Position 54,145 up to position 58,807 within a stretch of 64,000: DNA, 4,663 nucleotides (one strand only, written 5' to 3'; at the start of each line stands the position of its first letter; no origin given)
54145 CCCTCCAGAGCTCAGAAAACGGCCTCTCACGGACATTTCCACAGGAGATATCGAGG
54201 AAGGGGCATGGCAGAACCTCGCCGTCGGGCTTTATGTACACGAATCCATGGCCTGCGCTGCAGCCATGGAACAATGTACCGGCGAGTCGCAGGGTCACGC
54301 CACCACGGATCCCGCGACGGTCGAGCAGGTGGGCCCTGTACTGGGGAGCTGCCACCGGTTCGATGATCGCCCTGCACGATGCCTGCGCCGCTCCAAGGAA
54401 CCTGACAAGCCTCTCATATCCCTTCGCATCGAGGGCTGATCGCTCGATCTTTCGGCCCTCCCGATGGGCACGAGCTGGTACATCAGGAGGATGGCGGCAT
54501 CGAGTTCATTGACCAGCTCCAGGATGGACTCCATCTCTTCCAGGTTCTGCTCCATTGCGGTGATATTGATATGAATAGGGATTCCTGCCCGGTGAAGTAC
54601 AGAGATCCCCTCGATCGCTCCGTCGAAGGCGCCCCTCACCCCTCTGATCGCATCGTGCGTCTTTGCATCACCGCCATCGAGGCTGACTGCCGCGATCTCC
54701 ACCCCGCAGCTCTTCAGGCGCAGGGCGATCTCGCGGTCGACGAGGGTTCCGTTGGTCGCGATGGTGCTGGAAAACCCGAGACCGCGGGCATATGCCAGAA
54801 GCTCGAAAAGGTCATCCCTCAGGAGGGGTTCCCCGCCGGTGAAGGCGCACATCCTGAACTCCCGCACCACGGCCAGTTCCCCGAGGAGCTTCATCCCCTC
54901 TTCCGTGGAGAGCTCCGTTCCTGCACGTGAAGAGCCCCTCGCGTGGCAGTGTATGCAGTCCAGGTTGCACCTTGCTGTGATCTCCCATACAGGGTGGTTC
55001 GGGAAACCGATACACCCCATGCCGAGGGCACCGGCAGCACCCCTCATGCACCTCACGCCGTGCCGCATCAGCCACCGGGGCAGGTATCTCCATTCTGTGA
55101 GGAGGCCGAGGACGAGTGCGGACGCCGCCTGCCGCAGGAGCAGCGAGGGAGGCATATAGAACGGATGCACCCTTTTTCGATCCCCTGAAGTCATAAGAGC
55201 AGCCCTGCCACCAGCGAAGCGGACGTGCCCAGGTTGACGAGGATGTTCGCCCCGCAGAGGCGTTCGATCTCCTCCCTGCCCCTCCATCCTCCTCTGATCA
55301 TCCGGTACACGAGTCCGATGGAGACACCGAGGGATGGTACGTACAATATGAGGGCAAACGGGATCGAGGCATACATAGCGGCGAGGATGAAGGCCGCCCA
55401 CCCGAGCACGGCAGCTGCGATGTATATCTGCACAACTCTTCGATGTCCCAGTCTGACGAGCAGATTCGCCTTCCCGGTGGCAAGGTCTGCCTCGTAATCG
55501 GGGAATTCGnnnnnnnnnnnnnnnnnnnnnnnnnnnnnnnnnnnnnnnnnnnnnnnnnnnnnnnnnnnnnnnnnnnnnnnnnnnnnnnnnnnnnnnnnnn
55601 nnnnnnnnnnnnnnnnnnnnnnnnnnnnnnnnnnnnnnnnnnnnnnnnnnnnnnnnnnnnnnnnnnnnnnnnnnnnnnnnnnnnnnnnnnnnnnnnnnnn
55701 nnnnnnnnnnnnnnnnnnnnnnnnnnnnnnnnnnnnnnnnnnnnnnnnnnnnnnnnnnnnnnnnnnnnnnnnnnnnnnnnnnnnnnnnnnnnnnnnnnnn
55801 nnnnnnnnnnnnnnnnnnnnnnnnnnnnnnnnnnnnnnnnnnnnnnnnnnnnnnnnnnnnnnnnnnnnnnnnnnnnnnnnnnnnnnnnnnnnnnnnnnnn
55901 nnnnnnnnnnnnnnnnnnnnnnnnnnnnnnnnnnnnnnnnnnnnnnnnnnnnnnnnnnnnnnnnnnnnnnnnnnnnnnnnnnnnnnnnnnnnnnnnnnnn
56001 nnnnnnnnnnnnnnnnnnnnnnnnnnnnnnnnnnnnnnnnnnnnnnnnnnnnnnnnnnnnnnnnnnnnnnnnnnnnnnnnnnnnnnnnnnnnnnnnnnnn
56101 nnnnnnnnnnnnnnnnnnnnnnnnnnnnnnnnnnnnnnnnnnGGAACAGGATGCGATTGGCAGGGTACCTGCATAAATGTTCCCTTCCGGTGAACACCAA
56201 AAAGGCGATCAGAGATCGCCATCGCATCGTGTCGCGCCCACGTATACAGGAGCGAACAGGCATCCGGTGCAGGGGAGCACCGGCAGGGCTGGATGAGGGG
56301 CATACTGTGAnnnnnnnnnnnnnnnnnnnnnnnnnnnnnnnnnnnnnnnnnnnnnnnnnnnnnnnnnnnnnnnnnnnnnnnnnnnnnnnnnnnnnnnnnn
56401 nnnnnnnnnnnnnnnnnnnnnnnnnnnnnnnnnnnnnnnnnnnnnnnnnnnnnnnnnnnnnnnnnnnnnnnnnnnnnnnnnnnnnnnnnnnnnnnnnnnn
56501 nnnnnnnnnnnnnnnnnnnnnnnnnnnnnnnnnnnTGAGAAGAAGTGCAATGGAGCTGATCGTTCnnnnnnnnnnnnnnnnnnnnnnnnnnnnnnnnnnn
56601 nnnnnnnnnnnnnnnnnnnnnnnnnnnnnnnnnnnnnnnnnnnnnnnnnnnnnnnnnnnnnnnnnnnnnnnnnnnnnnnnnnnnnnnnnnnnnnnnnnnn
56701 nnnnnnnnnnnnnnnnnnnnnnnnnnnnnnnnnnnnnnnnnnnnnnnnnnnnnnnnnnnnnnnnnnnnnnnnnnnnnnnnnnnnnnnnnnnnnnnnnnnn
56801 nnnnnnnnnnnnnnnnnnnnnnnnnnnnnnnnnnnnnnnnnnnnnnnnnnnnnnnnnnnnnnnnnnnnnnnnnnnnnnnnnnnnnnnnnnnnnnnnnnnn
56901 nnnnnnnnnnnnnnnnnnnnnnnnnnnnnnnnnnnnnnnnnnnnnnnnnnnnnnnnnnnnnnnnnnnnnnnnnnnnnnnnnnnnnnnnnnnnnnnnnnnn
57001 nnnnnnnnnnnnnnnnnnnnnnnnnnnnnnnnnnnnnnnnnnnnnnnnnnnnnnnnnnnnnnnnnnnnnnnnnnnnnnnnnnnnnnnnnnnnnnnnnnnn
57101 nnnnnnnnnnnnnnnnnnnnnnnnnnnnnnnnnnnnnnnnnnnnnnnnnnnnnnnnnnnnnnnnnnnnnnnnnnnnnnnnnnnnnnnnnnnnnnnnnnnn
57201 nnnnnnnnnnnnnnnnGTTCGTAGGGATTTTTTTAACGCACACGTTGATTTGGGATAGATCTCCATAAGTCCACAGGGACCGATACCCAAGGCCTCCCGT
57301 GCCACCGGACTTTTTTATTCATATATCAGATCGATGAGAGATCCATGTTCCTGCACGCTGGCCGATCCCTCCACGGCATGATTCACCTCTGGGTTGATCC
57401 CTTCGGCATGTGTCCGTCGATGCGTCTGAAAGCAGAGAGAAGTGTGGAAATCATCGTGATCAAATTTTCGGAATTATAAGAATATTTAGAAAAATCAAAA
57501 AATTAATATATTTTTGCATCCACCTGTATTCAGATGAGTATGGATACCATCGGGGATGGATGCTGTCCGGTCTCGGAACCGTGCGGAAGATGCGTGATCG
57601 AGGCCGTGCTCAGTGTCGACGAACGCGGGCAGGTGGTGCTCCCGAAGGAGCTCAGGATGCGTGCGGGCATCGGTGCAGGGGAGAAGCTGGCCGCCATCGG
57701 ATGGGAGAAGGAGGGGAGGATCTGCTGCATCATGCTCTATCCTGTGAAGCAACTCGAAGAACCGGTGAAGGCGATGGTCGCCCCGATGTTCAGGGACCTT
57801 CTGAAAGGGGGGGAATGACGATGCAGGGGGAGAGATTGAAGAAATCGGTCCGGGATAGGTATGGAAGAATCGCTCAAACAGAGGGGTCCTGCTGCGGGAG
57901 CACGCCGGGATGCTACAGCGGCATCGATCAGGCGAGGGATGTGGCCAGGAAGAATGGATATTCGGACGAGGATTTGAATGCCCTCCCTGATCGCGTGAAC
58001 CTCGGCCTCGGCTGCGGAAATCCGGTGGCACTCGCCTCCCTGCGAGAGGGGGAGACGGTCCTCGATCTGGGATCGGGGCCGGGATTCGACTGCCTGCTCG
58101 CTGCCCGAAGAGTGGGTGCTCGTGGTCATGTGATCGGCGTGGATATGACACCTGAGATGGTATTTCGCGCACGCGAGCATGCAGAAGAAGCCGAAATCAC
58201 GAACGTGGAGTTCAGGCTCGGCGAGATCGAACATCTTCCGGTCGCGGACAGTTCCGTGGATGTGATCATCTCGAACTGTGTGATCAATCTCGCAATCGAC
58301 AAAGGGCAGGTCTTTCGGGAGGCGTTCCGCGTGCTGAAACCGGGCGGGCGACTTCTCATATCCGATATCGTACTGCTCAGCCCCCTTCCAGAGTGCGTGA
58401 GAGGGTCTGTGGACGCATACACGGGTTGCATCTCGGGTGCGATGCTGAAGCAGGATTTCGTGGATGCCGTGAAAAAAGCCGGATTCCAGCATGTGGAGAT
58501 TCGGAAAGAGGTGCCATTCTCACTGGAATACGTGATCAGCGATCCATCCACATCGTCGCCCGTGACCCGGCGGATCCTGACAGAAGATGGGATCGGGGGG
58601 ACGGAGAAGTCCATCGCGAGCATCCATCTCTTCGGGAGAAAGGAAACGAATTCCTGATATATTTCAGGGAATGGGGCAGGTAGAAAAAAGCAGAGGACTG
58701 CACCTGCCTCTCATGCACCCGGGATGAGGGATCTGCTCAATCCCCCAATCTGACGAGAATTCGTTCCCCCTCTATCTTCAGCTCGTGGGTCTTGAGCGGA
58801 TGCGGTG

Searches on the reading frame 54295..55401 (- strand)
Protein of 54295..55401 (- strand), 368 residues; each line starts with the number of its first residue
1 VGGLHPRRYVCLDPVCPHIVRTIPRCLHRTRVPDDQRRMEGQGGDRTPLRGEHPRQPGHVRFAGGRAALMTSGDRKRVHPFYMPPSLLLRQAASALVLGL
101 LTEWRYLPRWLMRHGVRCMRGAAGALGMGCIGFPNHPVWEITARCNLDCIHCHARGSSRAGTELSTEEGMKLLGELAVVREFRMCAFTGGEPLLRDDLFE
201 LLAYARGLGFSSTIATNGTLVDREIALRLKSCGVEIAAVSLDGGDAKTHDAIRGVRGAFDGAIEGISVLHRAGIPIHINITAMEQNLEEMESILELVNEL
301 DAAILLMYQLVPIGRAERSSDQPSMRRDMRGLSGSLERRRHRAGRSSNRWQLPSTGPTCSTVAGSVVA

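Call 82: search_protein_families(library=pfam, proteins=[window:54295-55401:-], max_evalue=0.00001)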
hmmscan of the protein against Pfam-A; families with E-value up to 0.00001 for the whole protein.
window:54295-55401:- (368 aa): 1 family
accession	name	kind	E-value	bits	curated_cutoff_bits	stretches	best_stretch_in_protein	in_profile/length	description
PF04055.27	Radical_SAM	-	4.7e-30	105.4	29.5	1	140-297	2-166/166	Radical SAM superfamily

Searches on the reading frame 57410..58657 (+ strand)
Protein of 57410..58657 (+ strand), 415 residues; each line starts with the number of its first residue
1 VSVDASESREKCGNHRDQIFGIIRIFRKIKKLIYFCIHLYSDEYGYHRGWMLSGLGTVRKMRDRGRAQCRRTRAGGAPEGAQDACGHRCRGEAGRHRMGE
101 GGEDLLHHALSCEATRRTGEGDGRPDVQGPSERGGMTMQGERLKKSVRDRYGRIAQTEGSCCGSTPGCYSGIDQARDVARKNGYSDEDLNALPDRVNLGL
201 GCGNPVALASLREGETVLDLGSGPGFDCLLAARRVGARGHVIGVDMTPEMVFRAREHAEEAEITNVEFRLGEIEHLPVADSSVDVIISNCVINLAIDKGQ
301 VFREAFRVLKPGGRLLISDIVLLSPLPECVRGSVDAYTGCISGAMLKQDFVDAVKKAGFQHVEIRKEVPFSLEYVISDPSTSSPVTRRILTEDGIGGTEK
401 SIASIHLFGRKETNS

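Call 49: search_protein_families(library=pfam, proteins=[window:57410-58657:+], max_evalue=0.001)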
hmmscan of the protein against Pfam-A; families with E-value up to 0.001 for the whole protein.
window:57410-58657:+ (415 aa): 14 families
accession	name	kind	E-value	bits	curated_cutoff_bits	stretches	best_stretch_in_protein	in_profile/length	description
PF13847.12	Methyltransf_31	-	1.5e-39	135.4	27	1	212-348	2-135/145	Methyltransferase domain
PF13649.12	Methyltransf_25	-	5.7e-23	81.9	27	1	217-313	1-97/97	Methyltransferase domain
PF08241.18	Methyltransf_11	-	7.8e-23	81.4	21.2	1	218-317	1-95/95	Methyltransferase domain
PF01209.24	Ubie_methyltran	-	8.8e-17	61.7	20.1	1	210-317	44-151/233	ubiE/COQ5 methyltransferase family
PF08242.18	Methyltransf_12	-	1.7e-11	45.1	30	1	218-315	1-98/98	Methyltransferase domain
PF13489.12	Methyltransf_23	-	8.7e-11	42.3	27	1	208-320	17-119/164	Methyltransferase domain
PF01135.25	PCMT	-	2e-09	37.9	20.3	1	208-317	68-171/210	Protein-L-isoaspartate(D-aspartate) O-methyltransferase (PCMT)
PF06325.19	PrmA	-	1.8e-07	31.4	22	1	211-321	159-262/296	Ribosomal protein L11 methyltransferase (PrmA)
PF20922.3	Anamorsin_N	-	1.3e-05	25.4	27.1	1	271-322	40-92/163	Anamorsin, N-terminal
PF05148.21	Methyltransf_8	-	1.6e-05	25.3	27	1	271-320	111-159/219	Hypothetical methyltransferase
PF05175.20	MTS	-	2.7e-05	24.3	23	1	213-317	31-138/170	Methyltransferase small domain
PF01728.25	FtsJ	-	3.6e-05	24.2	24.1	1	211-294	19-103/181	FtsJ-like methyltransferase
PF02353.26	CMAS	-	7.9e-05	22.5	27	1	210-323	59-170/273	Mycolic acid cyclopropane synthetase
PF01170.24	UPF0020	-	0.00014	22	22.3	1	237-289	75-128/197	RMKL-like, methyltransferase domain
